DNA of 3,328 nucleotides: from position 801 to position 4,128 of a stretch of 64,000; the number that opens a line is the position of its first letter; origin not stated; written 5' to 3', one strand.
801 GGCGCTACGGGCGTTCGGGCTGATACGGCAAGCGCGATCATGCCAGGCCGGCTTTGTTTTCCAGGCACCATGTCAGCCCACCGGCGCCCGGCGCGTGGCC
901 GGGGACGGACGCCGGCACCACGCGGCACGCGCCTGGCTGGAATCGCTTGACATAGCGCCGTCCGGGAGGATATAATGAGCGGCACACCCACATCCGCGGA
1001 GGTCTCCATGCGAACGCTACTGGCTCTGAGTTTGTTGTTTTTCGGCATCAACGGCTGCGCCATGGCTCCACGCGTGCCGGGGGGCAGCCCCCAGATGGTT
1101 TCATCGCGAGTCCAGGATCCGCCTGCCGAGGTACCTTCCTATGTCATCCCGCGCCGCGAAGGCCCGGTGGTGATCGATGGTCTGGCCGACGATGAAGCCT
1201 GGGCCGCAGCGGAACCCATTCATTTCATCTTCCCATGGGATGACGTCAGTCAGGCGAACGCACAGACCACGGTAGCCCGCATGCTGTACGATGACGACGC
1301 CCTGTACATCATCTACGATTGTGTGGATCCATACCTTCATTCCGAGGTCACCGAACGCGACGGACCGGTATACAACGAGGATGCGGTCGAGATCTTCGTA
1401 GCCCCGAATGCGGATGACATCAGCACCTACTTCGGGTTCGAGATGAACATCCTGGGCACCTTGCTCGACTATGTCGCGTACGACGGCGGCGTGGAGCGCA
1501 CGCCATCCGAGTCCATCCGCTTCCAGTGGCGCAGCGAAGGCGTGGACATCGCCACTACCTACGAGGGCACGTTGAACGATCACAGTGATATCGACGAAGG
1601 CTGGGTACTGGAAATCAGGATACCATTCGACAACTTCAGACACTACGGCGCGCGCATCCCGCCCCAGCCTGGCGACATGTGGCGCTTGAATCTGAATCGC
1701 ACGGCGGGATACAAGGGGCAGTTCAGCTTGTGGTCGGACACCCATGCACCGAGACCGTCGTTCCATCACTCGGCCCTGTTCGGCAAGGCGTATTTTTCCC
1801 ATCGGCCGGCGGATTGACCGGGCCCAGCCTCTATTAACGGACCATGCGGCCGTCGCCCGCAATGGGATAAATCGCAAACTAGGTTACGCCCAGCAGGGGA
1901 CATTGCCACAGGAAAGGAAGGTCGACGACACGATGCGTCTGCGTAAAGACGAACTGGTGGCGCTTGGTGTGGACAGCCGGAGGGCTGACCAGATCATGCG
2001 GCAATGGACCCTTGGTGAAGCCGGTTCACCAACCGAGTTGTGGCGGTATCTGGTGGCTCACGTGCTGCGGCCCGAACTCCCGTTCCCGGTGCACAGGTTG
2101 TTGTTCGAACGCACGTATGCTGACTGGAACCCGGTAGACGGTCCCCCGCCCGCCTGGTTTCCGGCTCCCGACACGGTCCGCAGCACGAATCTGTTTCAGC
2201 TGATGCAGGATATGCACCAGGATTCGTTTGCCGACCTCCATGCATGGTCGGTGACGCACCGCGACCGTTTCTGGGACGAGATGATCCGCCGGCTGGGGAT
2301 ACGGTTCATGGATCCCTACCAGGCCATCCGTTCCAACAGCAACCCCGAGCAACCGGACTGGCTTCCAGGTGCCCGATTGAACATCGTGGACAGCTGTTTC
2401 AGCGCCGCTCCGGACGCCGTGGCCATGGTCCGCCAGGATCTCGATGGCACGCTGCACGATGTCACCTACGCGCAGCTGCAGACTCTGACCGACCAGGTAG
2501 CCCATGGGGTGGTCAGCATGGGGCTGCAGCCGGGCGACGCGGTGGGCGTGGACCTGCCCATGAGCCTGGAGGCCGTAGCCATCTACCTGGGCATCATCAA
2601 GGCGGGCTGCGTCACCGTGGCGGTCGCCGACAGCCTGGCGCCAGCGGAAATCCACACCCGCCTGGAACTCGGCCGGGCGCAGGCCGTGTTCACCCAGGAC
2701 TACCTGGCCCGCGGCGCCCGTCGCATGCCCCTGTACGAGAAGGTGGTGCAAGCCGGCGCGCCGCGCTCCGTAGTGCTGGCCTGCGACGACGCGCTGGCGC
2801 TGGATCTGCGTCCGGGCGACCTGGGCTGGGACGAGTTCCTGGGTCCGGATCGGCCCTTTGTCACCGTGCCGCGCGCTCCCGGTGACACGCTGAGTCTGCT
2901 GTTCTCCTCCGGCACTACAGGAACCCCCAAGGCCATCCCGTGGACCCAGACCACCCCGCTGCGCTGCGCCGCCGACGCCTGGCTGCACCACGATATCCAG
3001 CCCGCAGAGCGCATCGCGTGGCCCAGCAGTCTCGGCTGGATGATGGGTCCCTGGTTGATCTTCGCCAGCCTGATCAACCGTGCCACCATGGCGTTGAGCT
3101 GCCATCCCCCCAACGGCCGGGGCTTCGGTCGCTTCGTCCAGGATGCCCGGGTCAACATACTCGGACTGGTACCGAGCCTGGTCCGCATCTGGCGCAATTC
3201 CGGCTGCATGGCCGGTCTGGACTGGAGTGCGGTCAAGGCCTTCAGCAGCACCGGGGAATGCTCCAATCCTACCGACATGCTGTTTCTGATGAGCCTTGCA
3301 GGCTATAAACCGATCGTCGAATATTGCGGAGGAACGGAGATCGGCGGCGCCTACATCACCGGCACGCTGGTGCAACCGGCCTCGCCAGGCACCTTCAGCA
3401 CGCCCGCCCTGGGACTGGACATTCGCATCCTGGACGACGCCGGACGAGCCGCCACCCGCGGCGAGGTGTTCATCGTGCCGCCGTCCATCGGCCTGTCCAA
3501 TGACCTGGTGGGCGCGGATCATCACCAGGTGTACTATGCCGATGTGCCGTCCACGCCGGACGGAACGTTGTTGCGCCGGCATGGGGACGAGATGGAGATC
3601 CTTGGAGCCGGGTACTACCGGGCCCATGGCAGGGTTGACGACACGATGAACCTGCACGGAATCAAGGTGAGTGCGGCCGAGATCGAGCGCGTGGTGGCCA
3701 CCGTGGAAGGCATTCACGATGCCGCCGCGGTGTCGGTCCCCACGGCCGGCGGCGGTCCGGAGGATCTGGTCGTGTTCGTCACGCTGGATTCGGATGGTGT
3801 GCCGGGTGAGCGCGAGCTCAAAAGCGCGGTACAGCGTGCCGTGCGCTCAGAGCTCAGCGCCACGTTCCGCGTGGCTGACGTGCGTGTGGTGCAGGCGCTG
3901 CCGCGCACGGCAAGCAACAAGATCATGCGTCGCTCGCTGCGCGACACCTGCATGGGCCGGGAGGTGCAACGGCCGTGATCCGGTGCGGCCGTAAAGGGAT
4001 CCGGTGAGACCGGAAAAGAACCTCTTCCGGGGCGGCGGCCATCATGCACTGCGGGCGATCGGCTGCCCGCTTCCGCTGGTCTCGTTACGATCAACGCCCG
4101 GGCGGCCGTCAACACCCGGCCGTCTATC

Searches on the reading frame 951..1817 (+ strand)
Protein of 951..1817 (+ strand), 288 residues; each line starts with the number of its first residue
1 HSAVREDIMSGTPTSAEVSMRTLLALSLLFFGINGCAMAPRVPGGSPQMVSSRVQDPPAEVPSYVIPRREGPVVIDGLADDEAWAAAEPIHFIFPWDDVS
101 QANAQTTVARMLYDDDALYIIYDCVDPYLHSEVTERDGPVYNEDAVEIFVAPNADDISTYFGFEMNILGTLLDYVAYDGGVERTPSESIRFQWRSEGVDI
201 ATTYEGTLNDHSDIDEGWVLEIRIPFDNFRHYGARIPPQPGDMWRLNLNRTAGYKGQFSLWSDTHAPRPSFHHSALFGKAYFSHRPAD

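Call 92: search_protein_families(library=pfam, proteins=[window:951-1817:+], max_evalue=0.00001)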
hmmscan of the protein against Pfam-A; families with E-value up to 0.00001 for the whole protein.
window:951-1817:+ (288 aa): 2 families
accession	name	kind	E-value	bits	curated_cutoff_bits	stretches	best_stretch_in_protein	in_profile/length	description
PF06452.16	CBM9_1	-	1.5e-14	54.7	23.4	1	75-280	1-180/185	Carbohydrate family 9 binding domain-like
PF16011.10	CBM9_2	-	2.4e-11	44.2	25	1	108-280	32-197/199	Carbohydrate-binding family 9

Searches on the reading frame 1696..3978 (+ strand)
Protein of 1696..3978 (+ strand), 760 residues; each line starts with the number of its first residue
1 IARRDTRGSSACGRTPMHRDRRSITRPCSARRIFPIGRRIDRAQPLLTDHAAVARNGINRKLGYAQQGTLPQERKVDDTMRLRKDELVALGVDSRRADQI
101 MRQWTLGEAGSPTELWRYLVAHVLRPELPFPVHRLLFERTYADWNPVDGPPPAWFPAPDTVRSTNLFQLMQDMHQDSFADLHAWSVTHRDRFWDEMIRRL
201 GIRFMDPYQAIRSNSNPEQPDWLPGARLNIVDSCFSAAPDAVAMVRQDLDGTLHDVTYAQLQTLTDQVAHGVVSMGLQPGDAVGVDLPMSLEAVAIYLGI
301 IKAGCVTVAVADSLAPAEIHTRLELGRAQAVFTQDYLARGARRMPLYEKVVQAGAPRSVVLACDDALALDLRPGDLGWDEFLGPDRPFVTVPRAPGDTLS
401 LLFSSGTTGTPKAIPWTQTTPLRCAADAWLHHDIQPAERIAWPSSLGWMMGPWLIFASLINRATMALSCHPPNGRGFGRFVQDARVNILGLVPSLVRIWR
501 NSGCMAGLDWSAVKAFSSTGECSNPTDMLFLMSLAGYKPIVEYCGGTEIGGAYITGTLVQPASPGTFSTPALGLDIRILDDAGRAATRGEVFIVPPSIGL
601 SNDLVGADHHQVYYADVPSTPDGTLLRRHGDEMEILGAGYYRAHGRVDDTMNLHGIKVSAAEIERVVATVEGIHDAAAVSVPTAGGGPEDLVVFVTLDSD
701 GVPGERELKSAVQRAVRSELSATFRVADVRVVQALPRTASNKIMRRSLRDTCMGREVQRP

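Call 55: search_protein_families(library=pfam, proteins=[window:1696-3978:+], max_evalue=0.00001)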
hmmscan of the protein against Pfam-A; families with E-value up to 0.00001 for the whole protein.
window:1696-3978:+ (760 aa): 3 families
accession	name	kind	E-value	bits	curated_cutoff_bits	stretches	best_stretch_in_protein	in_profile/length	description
PF00501.34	AMP-binding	-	3e-48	165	29.9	1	238-593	8-374/384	AMP-binding enzyme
PF13193.12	AMP-binding_C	-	1.1e-10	42.7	24.5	1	662-742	1-76/76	AMP-binding enzyme C-terminal domain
PF16177.11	ACAS_N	-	1.3e-10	41.4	27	1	179-234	2-55/55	Acetyl-coenzyme A synthetase N-terminus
